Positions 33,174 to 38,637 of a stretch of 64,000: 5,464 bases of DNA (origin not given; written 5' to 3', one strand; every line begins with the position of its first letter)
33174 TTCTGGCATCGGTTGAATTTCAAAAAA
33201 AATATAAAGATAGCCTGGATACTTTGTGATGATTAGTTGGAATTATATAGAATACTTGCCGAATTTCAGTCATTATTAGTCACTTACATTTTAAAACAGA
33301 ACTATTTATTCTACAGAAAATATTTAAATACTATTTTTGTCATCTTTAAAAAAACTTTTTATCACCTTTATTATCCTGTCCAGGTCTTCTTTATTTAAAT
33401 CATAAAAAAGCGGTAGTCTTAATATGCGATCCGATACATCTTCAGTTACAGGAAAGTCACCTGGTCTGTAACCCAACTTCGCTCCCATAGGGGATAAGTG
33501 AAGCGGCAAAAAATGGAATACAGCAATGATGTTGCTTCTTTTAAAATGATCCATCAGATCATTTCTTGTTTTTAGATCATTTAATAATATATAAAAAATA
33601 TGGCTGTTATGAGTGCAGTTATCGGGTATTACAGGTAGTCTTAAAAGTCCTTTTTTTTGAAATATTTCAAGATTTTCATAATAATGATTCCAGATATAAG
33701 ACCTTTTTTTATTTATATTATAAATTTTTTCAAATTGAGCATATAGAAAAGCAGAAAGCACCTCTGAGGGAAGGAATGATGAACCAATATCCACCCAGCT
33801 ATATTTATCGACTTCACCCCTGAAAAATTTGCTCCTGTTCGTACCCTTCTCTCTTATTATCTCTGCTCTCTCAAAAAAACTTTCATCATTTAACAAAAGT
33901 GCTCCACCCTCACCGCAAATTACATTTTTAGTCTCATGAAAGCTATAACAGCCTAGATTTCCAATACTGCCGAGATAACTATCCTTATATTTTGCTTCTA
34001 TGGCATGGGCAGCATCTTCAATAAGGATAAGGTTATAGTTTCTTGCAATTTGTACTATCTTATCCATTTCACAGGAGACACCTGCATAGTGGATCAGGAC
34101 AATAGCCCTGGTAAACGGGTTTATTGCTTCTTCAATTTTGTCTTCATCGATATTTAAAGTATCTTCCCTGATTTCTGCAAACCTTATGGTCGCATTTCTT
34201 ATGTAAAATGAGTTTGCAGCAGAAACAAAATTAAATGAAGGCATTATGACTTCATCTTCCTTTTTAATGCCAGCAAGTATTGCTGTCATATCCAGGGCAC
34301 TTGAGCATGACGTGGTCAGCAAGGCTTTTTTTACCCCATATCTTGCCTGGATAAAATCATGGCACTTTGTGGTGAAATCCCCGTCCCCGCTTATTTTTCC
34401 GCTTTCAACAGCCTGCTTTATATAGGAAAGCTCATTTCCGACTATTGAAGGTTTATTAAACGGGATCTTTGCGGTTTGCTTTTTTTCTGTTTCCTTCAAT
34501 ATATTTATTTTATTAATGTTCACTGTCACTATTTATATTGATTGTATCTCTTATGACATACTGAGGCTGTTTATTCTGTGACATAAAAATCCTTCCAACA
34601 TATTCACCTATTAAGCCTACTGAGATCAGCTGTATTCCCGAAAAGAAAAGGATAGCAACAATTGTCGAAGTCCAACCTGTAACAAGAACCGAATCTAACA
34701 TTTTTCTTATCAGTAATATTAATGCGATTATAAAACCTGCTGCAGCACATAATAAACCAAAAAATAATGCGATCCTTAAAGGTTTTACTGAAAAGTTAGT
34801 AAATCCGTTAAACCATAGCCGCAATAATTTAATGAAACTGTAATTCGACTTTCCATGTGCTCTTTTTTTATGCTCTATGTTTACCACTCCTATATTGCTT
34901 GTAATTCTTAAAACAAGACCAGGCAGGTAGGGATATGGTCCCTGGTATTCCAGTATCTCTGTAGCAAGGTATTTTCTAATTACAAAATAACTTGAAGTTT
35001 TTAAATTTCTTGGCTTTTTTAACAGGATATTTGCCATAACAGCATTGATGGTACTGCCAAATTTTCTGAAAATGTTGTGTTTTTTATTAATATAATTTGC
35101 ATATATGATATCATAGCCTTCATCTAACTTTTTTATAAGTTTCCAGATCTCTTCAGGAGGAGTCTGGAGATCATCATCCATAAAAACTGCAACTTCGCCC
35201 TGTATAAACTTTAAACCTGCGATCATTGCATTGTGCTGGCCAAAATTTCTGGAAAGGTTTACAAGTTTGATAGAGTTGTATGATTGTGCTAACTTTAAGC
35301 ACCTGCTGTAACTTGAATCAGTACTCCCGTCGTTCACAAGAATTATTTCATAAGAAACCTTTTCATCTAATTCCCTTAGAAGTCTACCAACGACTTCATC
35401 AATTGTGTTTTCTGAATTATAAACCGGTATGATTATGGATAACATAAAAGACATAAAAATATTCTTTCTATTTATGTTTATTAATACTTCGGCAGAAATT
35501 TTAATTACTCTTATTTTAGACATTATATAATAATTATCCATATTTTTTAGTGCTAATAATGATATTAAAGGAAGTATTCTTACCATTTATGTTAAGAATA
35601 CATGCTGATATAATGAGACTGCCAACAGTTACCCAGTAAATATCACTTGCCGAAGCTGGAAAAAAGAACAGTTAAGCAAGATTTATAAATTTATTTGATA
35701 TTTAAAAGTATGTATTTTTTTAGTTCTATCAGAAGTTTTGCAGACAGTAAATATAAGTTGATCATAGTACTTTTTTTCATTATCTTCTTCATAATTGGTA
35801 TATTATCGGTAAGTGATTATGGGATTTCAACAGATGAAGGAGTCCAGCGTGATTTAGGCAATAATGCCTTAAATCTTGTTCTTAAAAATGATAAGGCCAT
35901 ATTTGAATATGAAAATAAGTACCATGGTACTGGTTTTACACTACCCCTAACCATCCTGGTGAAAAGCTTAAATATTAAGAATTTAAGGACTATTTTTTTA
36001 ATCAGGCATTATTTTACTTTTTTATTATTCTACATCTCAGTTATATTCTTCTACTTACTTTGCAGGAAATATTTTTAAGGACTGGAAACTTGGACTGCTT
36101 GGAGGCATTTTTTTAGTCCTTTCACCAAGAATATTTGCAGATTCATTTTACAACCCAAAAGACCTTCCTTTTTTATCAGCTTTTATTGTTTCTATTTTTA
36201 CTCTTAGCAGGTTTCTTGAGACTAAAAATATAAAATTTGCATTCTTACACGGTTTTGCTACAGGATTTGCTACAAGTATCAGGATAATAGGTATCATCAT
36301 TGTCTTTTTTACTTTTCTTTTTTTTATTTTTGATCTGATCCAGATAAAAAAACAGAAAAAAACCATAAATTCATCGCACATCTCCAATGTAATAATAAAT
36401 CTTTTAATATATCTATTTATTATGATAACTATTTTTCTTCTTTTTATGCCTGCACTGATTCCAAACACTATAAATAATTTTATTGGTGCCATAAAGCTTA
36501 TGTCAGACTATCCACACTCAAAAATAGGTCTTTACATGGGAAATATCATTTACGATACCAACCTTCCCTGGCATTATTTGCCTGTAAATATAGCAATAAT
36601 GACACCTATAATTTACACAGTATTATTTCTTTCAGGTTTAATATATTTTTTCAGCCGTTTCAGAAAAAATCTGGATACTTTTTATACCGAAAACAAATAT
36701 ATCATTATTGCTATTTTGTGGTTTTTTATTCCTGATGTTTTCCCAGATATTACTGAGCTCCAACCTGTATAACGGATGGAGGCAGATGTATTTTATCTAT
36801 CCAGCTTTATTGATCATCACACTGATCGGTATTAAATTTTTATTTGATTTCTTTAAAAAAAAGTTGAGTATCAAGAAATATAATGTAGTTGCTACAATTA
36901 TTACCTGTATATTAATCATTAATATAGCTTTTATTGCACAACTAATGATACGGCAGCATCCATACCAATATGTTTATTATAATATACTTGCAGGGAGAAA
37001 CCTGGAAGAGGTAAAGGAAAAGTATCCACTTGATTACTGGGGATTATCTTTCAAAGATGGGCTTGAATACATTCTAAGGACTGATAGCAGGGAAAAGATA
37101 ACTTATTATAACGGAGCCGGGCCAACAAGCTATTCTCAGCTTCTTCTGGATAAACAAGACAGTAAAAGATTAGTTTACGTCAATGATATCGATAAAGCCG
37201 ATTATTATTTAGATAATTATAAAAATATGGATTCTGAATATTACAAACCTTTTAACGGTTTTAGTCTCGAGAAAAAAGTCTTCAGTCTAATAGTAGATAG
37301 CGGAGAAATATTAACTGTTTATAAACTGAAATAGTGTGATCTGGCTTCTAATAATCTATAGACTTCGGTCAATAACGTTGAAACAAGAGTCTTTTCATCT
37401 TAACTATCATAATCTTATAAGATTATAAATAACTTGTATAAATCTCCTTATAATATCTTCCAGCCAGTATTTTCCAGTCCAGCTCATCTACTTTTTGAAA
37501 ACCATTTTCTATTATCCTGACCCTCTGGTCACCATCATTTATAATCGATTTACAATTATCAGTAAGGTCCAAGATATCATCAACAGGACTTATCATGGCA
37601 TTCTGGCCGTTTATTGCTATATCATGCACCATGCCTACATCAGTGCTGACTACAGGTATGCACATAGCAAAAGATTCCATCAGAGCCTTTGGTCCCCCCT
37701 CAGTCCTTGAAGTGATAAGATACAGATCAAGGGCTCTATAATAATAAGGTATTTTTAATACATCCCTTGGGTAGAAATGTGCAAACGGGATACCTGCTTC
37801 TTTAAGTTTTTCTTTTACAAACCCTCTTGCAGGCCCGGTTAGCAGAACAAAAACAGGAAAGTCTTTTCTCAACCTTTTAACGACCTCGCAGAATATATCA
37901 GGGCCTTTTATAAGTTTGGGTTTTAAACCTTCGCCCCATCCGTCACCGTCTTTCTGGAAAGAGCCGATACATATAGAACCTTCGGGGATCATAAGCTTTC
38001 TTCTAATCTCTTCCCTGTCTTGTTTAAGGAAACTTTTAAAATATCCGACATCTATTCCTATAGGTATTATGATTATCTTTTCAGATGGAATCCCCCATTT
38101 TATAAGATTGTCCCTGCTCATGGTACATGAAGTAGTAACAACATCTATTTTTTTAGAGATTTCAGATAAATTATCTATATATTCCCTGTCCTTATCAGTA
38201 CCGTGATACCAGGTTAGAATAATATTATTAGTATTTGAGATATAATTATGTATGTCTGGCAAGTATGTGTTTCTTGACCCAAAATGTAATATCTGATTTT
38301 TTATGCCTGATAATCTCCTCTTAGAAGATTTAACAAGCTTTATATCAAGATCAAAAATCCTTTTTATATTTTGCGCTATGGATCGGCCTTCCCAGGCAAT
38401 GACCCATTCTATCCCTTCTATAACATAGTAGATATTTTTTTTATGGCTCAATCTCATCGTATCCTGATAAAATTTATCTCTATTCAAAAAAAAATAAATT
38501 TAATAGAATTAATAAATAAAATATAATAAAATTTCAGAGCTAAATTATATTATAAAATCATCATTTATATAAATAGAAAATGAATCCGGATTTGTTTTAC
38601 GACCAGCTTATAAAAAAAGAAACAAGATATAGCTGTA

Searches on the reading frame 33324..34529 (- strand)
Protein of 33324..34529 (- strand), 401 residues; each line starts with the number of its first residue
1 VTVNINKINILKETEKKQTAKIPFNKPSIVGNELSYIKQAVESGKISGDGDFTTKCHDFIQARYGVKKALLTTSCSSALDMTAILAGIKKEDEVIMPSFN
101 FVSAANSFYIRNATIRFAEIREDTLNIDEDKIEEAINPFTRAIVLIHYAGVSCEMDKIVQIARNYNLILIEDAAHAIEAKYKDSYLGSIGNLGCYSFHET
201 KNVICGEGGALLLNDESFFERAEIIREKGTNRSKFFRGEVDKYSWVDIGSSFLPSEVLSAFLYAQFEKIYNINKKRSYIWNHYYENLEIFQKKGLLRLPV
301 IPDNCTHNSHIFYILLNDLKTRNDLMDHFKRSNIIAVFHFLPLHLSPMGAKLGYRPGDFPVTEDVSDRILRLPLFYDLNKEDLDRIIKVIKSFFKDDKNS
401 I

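Call 9: search_protein_families(library=pfam, proteins=[window:33324-34529:-])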
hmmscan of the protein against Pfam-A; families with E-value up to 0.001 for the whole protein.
window:33324-34529:- (401 aa): 3 families
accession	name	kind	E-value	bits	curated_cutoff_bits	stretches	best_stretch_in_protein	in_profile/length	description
PF01041.23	DegT_DnrJ_EryC1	-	8.8e-84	282.2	19.8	1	29-390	3-359/360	DegT/DnrJ/EryC1/StrS aminotransferase family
PF00155.27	Aminotran_1_2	-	3.4e-09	36.8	19.7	1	42-176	37-189/361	Aminotransferase class I and II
PF00266.25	Aminotran_5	-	2.6e-05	23.8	21.5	1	57-178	53-181/371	Aminotransferase class-V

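Call 11: find_encoding_contigs(protein=window:33324-34529:-, flank=10000, max_places=10)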
Protein window:33324-34529:- (401 aa): 3 contigs read that carry it; 3 places shown.
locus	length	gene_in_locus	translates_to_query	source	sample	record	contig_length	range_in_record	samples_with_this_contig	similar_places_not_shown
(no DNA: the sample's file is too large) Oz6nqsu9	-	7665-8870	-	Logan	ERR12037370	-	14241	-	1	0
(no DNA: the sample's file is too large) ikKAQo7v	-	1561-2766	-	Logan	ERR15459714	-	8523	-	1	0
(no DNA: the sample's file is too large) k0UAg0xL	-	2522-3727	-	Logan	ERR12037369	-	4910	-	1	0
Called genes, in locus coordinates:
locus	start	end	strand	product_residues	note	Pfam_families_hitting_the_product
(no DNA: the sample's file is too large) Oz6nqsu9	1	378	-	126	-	?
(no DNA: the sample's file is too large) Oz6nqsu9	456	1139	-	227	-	-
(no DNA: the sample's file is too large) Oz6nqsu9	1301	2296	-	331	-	PF01073:3Beta_HSD, PF01370:Epimerase, PF02719:Polysacc_synt_2, PF04321:RmlD_sub_bind, PF07993:NAD_binding_4, PF13460:NAD_binding_10 (weak), PF16363:GDP_Man_Dehyd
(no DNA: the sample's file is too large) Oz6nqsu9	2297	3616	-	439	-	PF03721:UDPG_MGDP_dh_N, PF00984:UDPG_MGDP_dh, PF03720:UDPG_MGDP_dh_C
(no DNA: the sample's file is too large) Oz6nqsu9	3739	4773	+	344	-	PF00534:Glycos_transf_1, PF13692:Glyco_trans_1_4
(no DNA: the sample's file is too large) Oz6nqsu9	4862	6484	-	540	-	PF13231:PMT_2 (weak)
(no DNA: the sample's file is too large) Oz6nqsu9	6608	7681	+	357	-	PF00535:Glycos_transf_2, PF10111:Glyco_tranf_2_2 (weak)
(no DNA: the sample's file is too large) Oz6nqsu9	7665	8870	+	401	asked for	PF00155:Aminotran_1_2, PF01041:DegT_DnrJ_EryC1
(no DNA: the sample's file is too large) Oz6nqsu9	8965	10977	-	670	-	PF13946:DUF4214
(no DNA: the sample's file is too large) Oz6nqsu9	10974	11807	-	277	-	PF05853:BKACE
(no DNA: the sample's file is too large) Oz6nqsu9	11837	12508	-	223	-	PF25084:LbH_EIF2B (faint), PF25087:GMPPB_C (faint), PF00132:Hexapep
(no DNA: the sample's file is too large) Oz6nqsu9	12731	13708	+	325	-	PF13379:NMT1_2 (weak), PF03180:Lipoprotein_9 (weak), PF09084:NMT1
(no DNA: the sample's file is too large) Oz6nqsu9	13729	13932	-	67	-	-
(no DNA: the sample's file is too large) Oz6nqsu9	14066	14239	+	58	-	?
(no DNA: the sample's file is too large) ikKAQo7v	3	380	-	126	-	?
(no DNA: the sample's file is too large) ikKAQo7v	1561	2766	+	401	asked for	PF00155:Aminotran_1_2, PF01041:DegT_DnrJ_EryC1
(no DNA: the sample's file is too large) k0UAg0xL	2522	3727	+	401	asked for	PF00155:Aminotran_1_2, PF01041:DegT_DnrJ_EryC1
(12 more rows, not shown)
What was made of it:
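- On Nucleotide-sugar dehydrogenase subfamily (TIGR03026; Pfam UDPG_MGDP_dh N, central and C domains): The gene is uninterrupted on Logan contig Oz6nqsu9 (call 11).
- This hints that real gene disruptions or rearrangements exist in this population (call 11). Near-identical strains encode the same proteins in one frame, with genes exactly 2 nt shorter (call 11).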

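Call 19: list_cluster_members(proteins=[window:33324-34529:-, window:37423-38457:-, window:35710-36078:+, window:38929-39315:+, window:39902-40795:+, window:3225-5516:-, window:48853-50859:-, window:5538-6977:-])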
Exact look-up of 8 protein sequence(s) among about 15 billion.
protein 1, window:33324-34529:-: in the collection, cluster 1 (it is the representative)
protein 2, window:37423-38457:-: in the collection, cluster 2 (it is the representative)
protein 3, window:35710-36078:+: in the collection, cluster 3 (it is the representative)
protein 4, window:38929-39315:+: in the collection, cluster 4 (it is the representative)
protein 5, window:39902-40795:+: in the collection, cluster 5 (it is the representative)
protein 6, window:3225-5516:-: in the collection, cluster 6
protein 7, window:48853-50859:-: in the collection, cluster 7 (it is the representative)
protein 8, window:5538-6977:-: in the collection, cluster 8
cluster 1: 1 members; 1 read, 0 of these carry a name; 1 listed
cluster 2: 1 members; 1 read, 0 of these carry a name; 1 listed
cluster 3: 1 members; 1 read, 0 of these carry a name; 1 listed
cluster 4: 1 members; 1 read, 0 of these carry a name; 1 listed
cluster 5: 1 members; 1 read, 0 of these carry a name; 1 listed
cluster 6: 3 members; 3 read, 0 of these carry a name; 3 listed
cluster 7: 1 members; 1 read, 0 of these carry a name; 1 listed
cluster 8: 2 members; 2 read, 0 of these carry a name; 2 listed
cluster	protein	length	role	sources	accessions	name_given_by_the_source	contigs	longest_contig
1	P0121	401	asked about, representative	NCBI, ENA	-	-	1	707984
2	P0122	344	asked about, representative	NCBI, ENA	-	-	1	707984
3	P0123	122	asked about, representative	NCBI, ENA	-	-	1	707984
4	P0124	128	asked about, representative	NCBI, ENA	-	-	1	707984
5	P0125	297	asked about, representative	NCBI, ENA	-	-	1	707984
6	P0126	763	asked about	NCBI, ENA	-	-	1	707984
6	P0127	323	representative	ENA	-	-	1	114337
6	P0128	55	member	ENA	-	-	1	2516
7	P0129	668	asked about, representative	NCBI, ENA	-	-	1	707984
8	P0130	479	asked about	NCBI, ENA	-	-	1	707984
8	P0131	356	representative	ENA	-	-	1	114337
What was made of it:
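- The technology behind the 707,984-bp source contig (call 19) is inferred, not known.
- Tried and rejected: Those negatives carry little weight, because two of these products (the 128- and 297-aa fragments) are in the protein collection for the source contig (call 19).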

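Call 32: find_encoding_contigs(protein=P0131, flank=10000, max_places=5)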
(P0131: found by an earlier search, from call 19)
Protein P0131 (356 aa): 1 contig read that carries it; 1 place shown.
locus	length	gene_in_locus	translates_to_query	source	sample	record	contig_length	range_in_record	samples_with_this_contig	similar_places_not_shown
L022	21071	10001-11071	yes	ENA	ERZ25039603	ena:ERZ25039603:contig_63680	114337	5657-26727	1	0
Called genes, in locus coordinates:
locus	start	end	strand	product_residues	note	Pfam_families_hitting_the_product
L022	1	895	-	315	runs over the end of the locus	PF19709:DUF6206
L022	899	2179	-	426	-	-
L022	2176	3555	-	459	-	PF03577:Peptidase_C69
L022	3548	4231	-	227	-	-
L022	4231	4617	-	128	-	-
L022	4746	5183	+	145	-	-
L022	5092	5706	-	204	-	-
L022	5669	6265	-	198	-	-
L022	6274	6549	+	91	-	PF00534:Glycos_transf_1, PF13692:Glyco_trans_1_4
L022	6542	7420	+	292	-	PF00535:Glycos_transf_2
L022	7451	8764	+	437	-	PF04932:Wzy_C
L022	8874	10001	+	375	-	PF13439:Glyco_transf_4, PF00534:Glycos_transf_1, PF13692:Glyco_trans_1_4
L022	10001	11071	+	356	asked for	PF13727:CoA_binding_3, PF02397:Bac_transf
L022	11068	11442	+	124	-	PF02397:Bac_transf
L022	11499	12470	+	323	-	-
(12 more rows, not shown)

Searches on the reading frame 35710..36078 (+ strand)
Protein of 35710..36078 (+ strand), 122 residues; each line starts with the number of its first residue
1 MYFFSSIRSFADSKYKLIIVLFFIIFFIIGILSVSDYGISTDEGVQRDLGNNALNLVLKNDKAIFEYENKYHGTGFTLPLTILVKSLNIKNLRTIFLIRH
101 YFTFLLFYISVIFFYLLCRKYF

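Call 16: find_encoding_contigs(protein=window:35710-36078:+, flank=8000, max_places=10)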
Protein window:35710-36078:+ (122 aa): 1 contig read that carries it; 1 place shown.
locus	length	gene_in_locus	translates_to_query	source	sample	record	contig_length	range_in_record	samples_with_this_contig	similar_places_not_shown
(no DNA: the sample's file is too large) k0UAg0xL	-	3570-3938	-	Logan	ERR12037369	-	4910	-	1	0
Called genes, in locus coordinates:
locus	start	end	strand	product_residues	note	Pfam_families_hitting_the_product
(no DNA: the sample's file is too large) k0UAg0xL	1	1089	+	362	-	?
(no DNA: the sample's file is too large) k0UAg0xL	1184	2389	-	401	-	PF00155:Aminotran_1_2, PF01041:DegT_DnrJ_EryC1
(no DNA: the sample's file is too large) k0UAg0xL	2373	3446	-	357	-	PF00535:Glycos_transf_2, PF10111:Glyco_tranf_2_2 (weak)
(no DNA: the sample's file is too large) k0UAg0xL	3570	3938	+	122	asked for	-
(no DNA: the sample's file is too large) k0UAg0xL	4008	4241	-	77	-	-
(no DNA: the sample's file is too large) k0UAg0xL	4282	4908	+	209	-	?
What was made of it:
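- The first PMT_2 frameshift, with an identical 122-aa product, recurs on a Logan contig of run ERR12037369 (calls 11, 16). That is a nested pattern expected of stepwise decay (calls 11, 16).
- On Genuine pseudogene (real decay in the organism): One lesion in the neighbouring PMT_2-like gene is reproduced (call 16).
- Closest known: Frameshifted ORFs in long-read. Different: One neighbouring lesion recurs in another run's assembly (call 16).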

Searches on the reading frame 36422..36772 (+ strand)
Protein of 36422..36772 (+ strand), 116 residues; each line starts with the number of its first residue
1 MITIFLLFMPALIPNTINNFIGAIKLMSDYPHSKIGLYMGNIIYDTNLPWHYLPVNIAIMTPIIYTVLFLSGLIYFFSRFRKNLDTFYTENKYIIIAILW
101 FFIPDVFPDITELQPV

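Call 48: find_encoding_contigs(protein=window:36422-36772:+, flank=8000, max_places=10)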
Protein window:36422-36772:+ (116 aa): no gene with exactly this product is on record in the collection.

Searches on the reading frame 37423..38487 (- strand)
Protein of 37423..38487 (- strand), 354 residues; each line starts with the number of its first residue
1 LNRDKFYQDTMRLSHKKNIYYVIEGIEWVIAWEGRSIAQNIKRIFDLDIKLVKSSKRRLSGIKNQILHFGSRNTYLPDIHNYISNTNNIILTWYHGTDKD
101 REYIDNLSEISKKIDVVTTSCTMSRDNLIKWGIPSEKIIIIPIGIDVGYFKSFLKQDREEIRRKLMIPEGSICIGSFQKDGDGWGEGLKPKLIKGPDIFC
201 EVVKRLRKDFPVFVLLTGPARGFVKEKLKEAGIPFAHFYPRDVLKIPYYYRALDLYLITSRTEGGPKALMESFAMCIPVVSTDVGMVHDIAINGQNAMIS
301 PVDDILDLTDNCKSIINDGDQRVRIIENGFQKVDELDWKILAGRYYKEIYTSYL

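Call 9: search_protein_families(library=pfam, proteins=[window:37423-38487:-])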
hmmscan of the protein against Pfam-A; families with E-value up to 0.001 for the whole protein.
window:37423-38487:- (354 aa): 3 families
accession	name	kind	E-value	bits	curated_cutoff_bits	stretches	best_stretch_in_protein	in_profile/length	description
PF00534.26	Glycos_transf_1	-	8.5e-18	64.9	26.4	1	194-331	28-171/172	Glycosyl transferases group 1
PF13692.12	Glyco_trans_1_4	-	3e-15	57.2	27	1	193-318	14-142/142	Glycosyl transferases group 1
PF13439.12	Glyco_transf_4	-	2.9e-05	24.6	28.5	1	63-147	72-168/170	Glycosyltransferase Family 4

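Call 14: find_encoding_contigs(protein=window:37423-38457:-, flank=8000, max_places=10)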
Protein window:37423-38457:- (344 aa): 2 contigs read that carry it; 2 places shown.
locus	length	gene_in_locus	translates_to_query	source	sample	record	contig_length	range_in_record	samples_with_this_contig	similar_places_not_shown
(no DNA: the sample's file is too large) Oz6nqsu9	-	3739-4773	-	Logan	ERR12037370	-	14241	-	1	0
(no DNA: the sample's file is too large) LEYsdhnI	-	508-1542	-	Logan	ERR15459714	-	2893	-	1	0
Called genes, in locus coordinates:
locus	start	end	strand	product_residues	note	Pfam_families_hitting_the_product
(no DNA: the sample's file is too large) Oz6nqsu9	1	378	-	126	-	?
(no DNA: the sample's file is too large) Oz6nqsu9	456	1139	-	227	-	-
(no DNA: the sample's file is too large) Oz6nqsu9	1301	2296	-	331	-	PF01073:3Beta_HSD, PF01370:Epimerase, PF02719:Polysacc_synt_2, PF04321:RmlD_sub_bind, PF07993:NAD_binding_4, PF13460:NAD_binding_10 (weak), PF16363:GDP_Man_Dehyd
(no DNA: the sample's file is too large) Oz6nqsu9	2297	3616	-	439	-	PF03721:UDPG_MGDP_dh_N, PF00984:UDPG_MGDP_dh, PF03720:UDPG_MGDP_dh_C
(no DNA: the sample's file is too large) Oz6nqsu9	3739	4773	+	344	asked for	PF00534:Glycos_transf_1, PF13692:Glyco_trans_1_4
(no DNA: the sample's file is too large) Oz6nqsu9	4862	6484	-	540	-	PF13231:PMT_2 (weak)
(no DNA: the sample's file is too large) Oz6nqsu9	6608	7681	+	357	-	PF00535:Glycos_transf_2, PF10111:Glyco_tranf_2_2 (weak)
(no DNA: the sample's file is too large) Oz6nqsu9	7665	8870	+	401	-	PF00155:Aminotran_1_2, PF01041:DegT_DnrJ_EryC1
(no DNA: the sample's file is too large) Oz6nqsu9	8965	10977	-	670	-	PF13946:DUF4214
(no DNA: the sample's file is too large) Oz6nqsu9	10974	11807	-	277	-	PF05853:BKACE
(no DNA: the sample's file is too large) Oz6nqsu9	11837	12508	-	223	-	PF25084:LbH_EIF2B (faint), PF25087:GMPPB_C (faint), PF00132:Hexapep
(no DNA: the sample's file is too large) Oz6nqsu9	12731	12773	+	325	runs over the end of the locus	PF13379:NMT1_2 (weak), PF03180:Lipoprotein_9 (weak), PF09084:NMT1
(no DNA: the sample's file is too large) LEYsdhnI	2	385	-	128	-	?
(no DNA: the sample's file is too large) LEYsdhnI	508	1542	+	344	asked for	PF00534:Glycos_transf_1, PF13692:Glyco_trans_1_4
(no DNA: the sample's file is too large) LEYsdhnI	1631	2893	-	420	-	?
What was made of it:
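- The window is exactly 2 nt longer in each of the three genes (calls 11, 14). Intact and shifted alleles coexist in related samples (calls 11, 14, 16).
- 37423..38457 (-): Intact GT4-type glycosyltransferase between the broken genes. Its protein is 100% identical on Logan contigs of two other runs. Calls 9, 14.
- A contig from ERR15459714 has the first 128 dehydrogenase codons open, which covers both the A-run and the TAA site (call 14).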
